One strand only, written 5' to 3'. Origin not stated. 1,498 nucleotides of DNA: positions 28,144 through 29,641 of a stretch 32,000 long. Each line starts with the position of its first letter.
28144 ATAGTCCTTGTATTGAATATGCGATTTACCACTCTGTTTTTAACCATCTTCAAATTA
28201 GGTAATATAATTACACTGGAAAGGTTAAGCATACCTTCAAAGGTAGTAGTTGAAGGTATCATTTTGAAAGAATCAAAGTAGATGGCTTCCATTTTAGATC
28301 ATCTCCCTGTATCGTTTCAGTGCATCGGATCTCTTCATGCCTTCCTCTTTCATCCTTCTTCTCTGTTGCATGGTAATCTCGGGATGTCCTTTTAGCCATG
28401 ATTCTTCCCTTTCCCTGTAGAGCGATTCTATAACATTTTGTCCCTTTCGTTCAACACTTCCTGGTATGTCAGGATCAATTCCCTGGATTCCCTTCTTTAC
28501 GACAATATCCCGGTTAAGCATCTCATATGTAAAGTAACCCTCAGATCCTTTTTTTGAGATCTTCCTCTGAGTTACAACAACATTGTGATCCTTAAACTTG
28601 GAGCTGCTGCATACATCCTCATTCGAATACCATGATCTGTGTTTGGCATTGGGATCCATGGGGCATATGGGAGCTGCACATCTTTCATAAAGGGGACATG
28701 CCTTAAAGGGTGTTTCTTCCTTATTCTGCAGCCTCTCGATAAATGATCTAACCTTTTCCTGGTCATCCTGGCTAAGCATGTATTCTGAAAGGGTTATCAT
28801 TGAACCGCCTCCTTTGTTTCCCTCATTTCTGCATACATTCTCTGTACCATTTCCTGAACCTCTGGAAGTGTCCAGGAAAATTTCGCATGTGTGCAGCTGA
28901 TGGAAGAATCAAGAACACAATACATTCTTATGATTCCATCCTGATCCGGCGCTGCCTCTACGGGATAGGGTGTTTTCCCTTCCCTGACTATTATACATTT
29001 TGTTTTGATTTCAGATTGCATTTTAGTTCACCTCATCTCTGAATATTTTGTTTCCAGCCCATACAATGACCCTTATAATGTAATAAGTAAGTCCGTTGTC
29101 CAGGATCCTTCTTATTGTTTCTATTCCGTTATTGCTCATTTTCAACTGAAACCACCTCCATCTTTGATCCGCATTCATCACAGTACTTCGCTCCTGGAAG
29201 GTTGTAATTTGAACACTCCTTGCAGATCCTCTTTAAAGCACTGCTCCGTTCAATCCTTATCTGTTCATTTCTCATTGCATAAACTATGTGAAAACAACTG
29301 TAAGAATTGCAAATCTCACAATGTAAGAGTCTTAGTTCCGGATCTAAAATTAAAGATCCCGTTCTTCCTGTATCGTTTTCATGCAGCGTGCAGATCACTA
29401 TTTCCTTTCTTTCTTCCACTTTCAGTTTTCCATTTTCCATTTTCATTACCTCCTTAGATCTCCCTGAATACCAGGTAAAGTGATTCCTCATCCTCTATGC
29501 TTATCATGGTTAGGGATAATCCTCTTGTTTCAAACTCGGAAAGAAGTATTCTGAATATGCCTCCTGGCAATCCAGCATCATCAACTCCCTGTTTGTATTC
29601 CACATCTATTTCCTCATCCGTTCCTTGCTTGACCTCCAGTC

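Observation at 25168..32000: Integrated plasmid/provirus-like element at tRNA-Cys(GCA) made almost entirely of unrecognisable genes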

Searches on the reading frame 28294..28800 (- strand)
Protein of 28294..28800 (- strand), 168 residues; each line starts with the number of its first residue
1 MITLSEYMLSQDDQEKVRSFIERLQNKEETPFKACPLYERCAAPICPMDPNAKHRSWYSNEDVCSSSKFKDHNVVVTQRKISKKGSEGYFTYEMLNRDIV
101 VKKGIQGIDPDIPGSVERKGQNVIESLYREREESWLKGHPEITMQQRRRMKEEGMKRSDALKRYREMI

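Call 6: search_protein_families(library=pfam, proteins=[window:28294-28800:-], max_evalue=0.1)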
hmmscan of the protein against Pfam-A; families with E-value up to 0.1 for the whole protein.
window:28294-28800:- (168 aa): 0 families

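Call 7: search_protein_families(library=phrogs, proteins=[window:28294-28800:-], max_evalue=0.1)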
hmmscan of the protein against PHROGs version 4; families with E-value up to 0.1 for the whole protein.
window:28294-28800:- (168 aa): 0 families

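Call 8: search_protein_families(library=ncbifam, proteins=[window:28294-28800:-], max_evalue=0.1)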
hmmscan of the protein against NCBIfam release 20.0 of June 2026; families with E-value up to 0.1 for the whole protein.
window:28294-28800:- (168 aa): 0 families

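Call 71: search_protein_families(library=padloc, proteins=[window:28294-28800:-], max_evalue=0.01)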
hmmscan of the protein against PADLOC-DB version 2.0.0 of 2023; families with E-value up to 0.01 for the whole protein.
window:28294-28800:- (168 aa): 0 families

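Call 101: search_solved_structures(query=A6, max_evalue=10)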
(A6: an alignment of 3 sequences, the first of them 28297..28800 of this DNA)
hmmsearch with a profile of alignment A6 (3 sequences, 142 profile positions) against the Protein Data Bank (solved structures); distinct sequences matched with E-value up to 10: 7.
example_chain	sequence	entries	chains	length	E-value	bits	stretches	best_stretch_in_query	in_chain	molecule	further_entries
8wy4_A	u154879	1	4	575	0.25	14.5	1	35-114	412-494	Endonuclease GajA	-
8jq9_B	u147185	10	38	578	0.25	14.5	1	35-114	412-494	Endonuclease GajA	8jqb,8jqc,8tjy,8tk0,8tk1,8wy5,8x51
8sm3_A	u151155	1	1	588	0.26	14.4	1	35-114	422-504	Endonuclease GajA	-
8j4t_A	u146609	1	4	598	0.28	14.3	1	35-114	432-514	Endonuclease GajA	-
8u7i_A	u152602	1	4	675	0.29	14.3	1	35-114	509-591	Endonuclease GajA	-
2y25_A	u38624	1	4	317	0.64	13.2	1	13-66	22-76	MYOMESIN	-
6jhu_A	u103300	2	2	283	2.3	11.4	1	23-62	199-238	Biotin/lipoate protein ligase-like protein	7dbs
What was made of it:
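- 28294..28800 (-): 168-aa protein with four invariant Cys (C35, C41, C46, C64). Function unknown. It is conserved next to the helicase in distant relatives. No Pfam, PDB or PADLOC hit (calls 6, 71, 101).
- Tried and rejected: A three-sequence p168 profile against PDB gave nothing (call 101).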

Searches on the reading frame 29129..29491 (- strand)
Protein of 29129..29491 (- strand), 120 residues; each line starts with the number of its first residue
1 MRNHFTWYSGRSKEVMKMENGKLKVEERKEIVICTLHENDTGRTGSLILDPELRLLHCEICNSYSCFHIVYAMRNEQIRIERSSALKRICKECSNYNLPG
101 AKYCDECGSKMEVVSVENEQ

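Call 6: search_protein_families(library=pfam, proteins=[window:29129-29491:-], max_evalue=0.1)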
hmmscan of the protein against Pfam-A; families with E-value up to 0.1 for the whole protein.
window:29129-29491:- (120 aa): 10 families
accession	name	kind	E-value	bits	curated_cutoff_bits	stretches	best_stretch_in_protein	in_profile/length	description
PF13240.11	Zn_Ribbon_1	-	0.00013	22.1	25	1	90-110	2-22/23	zinc-ribbon domain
PF12773.13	DZR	-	0.00022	21.8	27.3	1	90-112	1-23/45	Double zinc ribbon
PF11781.13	Zn_ribbon_RRN7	-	0.00089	19.3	27.1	0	102-110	22-30/32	Zinc-finger of RNA-polymerase I-specific TFIIB, Rrn7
PF00641.23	Zn_ribbon_RanBP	-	0.0045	16.7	27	1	90-110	7-27/30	Zn-finger in Ran binding protein and others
PF18600.6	Ezh2_MCSS_fung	-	0.015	15.4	27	1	55-77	12-34/53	Fungal MCSS domain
PF07191.17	Zn_ribbon_6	-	0.018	15.5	25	0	84-114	13-42/67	Double zinc ribbon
PF14149.11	YhfH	-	0.045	14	27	1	98-112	11-24/37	YhfH-like protein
PF21344.3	Zn_ribbon_LysW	-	0.048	13.8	27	1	104-117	24-37/46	Alpha-aminoadipate carrier protein LysW-like, globular domain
PF18912.6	DZR_2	-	0.067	13.5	27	1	87-112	21-47/56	Double zinc ribbon domain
PF17032.10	Zn_ribbon_15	-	0.068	14.4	28.9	0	54-108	51-73/73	zinc-ribbon family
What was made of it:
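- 29129..29440 (-): Zn-ribbon, Cys-rich protein, 103 aa from the ATG at 29440, which has an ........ site upstream. It is the most variable gene between variants. Zn_Ribbon_1 at 1.3e-4 and DZR at 2.2e-4, both below the gathering score (call 6).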

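Call 7: search_protein_families(library=phrogs, proteins=[window:29129-29491:-], max_evalue=0.1)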
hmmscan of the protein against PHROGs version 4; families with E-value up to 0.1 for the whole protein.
window:29129-29491:- (120 aa): 1 family
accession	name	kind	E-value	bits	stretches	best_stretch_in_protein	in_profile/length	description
phrog_16351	-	DNA, RNA and nucleotide metabolism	0.061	14.8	1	89-115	65-91/97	DNA binding protein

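Call 8: search_protein_families(library=ncbifam, proteins=[window:29129-29491:-], max_evalue=0.1)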
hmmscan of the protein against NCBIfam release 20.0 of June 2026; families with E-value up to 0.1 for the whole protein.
window:29129-29491:- (120 aa): 5 families
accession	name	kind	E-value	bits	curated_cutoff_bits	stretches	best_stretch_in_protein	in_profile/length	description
NF003161.0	PRK04136.1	equivalog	0.0067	15.9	54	1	86-110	13-37/49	50S ribosomal protein L40e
NF009623.0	PRK13130.1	equivalog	0.011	15.8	68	1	88-113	6-29/56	RNA-protein complex protein Nop10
NF045510.1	4Cys_prefix_kin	domain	0.012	15.9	24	1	93-110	7-25/26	4-Cys prefix domain-containing protein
TIGR01206.1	lysW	equivalog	0.029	14.3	53.2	0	101-117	22-38/54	lysine biosynthesis protein LysW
TIGR03951.1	Fe_III_red_FhuF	equivalog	0.047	13.8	63.85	1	75-108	149-180/182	siderophore-iron reductase FhuF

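Call 71: search_protein_families(library=padloc, proteins=[window:29129-29440:-], max_evalue=0.01)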
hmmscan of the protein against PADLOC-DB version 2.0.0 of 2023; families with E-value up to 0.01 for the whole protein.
window:29129-29440:- (103 aa): 1 family
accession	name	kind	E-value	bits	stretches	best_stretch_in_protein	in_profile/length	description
PDLC05058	PDC-S64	-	0.00069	17.4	1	39-95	230-286/305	-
